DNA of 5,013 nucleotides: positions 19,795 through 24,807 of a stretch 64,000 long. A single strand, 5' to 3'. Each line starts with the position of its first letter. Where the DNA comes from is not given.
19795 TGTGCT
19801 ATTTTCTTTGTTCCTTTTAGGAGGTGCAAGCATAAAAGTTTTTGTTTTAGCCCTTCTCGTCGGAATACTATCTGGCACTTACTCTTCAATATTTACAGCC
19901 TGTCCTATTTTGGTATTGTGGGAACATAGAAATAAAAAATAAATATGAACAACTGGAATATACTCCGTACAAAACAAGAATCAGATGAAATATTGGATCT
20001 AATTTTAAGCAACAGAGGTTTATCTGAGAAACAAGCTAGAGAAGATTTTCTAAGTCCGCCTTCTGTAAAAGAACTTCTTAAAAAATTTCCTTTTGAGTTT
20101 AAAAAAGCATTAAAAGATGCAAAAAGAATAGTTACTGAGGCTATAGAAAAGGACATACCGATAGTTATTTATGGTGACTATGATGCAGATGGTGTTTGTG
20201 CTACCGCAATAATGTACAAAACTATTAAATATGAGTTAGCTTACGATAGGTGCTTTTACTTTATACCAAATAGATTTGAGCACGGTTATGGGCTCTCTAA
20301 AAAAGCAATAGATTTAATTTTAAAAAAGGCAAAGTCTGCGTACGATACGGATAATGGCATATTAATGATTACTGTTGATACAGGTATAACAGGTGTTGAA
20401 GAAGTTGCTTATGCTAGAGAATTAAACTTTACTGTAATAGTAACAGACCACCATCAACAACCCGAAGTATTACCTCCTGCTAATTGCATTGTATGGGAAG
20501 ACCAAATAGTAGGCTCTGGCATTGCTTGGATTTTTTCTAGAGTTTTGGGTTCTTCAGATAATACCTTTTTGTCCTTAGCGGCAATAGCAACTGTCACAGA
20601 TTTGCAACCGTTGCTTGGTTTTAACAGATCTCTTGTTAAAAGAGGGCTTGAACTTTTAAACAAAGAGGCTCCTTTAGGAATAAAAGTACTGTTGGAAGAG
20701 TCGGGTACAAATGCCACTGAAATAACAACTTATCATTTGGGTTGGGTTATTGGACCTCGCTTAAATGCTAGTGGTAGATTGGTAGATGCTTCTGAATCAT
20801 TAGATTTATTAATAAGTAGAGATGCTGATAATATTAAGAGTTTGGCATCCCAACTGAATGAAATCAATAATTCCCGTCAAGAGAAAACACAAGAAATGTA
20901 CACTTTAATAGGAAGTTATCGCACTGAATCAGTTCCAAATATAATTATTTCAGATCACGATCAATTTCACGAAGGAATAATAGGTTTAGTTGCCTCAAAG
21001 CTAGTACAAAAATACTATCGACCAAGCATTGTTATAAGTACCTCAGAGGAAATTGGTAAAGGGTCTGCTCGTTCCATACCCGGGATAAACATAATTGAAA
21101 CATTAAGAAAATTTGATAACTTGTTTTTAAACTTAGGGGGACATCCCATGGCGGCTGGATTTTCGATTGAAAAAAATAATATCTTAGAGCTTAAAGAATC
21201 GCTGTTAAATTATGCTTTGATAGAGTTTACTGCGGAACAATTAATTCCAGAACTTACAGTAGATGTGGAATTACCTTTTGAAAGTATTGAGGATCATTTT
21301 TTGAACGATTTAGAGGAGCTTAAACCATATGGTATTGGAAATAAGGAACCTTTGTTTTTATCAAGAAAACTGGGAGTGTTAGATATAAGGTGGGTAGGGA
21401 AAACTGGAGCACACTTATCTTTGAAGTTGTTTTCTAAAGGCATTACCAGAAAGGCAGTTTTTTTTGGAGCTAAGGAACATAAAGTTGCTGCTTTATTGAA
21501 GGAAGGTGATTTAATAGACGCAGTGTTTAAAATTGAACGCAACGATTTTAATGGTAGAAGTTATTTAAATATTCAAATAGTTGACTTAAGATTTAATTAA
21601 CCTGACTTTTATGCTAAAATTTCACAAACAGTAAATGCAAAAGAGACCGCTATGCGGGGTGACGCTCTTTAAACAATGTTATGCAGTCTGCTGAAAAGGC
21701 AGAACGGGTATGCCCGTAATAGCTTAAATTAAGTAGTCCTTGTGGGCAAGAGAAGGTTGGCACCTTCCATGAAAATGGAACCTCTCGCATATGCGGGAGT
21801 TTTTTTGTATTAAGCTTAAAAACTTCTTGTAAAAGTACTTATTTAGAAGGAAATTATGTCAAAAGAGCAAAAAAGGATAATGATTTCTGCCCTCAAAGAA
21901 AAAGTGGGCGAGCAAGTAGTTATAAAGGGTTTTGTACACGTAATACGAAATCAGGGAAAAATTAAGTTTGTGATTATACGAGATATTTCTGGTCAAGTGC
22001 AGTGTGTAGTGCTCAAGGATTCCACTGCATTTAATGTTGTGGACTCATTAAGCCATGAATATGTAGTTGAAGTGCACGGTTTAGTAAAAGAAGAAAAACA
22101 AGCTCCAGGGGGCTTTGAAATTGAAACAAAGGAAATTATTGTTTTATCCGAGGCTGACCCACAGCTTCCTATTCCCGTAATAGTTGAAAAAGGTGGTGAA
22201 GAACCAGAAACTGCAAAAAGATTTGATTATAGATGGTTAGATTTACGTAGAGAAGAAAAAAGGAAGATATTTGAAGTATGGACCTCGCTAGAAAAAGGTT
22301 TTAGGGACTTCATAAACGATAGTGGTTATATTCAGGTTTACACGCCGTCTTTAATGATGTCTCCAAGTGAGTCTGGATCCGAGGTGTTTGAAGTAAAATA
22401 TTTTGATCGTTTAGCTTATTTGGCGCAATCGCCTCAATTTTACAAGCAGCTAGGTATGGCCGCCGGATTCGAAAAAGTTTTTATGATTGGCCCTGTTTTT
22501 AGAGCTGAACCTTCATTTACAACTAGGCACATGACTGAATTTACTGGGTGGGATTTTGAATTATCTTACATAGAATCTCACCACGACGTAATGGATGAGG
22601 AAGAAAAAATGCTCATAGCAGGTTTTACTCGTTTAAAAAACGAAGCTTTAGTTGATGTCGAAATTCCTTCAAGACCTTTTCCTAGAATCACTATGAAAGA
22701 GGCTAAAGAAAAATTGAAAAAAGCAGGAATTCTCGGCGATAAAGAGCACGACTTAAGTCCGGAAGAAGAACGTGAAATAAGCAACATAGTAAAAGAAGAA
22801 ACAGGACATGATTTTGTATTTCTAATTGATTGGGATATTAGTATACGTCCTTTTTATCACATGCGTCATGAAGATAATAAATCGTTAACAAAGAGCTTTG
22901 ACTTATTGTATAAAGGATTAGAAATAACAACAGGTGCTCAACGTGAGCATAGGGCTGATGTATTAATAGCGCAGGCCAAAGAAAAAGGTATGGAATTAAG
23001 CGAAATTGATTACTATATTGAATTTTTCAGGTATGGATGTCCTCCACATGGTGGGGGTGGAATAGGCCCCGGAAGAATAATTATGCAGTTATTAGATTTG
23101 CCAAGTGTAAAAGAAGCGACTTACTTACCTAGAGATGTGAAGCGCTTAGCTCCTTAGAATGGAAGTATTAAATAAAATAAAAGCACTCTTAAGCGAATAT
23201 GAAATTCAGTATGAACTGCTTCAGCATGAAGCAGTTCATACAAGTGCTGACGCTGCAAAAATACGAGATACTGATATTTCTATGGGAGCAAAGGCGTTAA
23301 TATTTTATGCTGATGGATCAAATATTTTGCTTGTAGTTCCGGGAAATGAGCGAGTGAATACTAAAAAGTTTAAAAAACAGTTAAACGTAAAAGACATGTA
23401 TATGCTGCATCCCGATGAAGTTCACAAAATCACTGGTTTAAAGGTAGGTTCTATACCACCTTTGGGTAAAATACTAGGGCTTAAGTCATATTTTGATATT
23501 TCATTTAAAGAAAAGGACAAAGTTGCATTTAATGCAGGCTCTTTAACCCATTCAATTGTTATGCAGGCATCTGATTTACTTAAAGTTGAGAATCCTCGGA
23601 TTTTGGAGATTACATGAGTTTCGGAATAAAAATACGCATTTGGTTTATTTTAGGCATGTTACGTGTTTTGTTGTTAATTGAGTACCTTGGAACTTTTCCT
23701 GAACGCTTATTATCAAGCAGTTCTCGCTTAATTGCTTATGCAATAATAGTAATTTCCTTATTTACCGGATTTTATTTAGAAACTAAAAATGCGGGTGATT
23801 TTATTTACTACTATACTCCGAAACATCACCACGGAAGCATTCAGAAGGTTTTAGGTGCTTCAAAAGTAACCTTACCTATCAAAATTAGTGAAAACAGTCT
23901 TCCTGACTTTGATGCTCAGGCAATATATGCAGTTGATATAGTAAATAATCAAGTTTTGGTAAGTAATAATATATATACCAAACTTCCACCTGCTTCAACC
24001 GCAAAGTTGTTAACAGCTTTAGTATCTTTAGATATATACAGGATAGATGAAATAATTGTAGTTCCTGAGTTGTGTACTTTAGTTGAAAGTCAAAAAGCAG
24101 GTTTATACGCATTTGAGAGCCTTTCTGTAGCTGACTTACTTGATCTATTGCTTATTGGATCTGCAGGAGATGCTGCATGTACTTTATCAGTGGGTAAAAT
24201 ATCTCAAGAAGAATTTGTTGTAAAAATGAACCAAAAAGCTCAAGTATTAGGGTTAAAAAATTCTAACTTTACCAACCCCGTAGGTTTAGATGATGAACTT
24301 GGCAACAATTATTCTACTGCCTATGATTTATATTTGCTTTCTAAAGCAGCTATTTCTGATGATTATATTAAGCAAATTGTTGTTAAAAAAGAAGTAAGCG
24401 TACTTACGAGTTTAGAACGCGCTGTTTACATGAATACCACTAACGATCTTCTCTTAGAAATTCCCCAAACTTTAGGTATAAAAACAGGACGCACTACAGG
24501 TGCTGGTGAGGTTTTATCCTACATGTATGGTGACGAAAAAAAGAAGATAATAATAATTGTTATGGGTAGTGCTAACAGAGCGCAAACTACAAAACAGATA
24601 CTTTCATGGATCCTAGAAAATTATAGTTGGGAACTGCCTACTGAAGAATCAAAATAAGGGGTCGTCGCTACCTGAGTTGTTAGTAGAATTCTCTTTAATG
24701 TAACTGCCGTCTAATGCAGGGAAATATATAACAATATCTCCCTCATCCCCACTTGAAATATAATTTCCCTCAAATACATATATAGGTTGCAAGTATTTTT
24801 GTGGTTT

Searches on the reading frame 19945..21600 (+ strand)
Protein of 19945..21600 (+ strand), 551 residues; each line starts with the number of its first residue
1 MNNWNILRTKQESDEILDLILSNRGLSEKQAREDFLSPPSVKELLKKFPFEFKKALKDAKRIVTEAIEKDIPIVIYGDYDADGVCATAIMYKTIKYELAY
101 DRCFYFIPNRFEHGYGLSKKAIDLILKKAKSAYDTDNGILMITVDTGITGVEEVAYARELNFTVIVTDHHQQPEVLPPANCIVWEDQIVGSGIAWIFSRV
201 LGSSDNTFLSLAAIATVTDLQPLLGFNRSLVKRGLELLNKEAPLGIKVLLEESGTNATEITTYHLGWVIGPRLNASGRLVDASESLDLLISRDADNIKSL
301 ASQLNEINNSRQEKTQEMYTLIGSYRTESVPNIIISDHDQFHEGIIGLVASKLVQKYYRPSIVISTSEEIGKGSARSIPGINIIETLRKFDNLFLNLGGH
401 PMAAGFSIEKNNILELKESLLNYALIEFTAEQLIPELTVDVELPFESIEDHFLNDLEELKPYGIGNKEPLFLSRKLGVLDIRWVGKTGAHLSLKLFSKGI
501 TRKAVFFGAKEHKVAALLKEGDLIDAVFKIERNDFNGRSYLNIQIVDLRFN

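Call 9: search_protein_families(library=pfam, proteins=[window:19945-21600:+], max_evalue=0.001)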
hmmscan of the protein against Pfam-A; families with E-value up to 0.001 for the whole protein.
window:19945-21600:+ (551 aa): 3 families
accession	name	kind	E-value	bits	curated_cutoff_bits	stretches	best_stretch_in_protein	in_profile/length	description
PF17768.7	RecJ_OB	-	1.5e-24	86.6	27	1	439-547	1-107/107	RecJ OB domain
PF01368.27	DHH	-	1.6e-20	74.1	28.1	1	73-199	2-101/125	DHH family, N-terminal domain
PF02272.25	DHHA1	-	4.3e-13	50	25.9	1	332-420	3-96/102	DHHA1 domain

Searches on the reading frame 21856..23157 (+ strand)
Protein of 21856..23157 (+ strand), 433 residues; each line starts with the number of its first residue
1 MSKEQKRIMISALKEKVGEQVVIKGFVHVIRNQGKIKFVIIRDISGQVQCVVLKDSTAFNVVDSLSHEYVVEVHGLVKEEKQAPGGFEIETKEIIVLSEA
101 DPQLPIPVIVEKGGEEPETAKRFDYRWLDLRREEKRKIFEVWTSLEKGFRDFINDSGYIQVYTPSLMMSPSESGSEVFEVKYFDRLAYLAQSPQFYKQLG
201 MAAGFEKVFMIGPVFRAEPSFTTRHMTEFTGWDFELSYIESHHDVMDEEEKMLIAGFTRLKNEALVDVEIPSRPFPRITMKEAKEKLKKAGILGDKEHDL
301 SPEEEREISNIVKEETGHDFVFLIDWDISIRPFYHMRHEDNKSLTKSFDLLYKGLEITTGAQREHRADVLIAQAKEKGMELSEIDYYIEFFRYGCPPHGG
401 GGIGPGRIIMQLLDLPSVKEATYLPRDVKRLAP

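Call 9: search_protein_families(library=pfam, proteins=[window:21856-23157:+], max_evalue=0.001)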
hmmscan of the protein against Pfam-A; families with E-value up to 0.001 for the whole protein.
window:21856-23157:+ (433 aa): 2 families
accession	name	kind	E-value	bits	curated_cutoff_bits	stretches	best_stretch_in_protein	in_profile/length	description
PF00152.25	tRNA-synt_2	-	1.1e-76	258.3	25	1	121-427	4-307/308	tRNA synthetases class II (D, K and N)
PF01336.31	tRNA_anti-codon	-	9.6e-14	51.5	27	1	21-97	1-75/75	OB-fold nucleic acid binding domain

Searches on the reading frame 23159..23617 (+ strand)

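Call 33: search_protein_families(library=pfam, proteins=[window:23159-23617:+], max_evalue=0.01)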
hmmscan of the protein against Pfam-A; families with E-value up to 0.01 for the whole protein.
window:23159-23617:+ (152 aa): 1 family
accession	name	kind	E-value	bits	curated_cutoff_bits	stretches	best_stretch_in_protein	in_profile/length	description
PF04073.20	tRNA_edit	-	2.3e-26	92.7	25.5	1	23-142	1-122/123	Aminoacyl-tRNA editing domain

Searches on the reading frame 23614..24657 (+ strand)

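Call 9: search_protein_families(library=pfam, proteins=[window:23614-24657:+], max_evalue=0.001)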
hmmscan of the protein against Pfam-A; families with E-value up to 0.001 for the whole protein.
window:23614-24657:+ (347 aa): 1 family
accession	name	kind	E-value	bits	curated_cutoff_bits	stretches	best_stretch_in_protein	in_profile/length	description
PF00768.25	Peptidase_S11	-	3.2e-36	125.4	27.6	1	95-319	6-237/239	D-alanyl-D-alanine carboxypeptidase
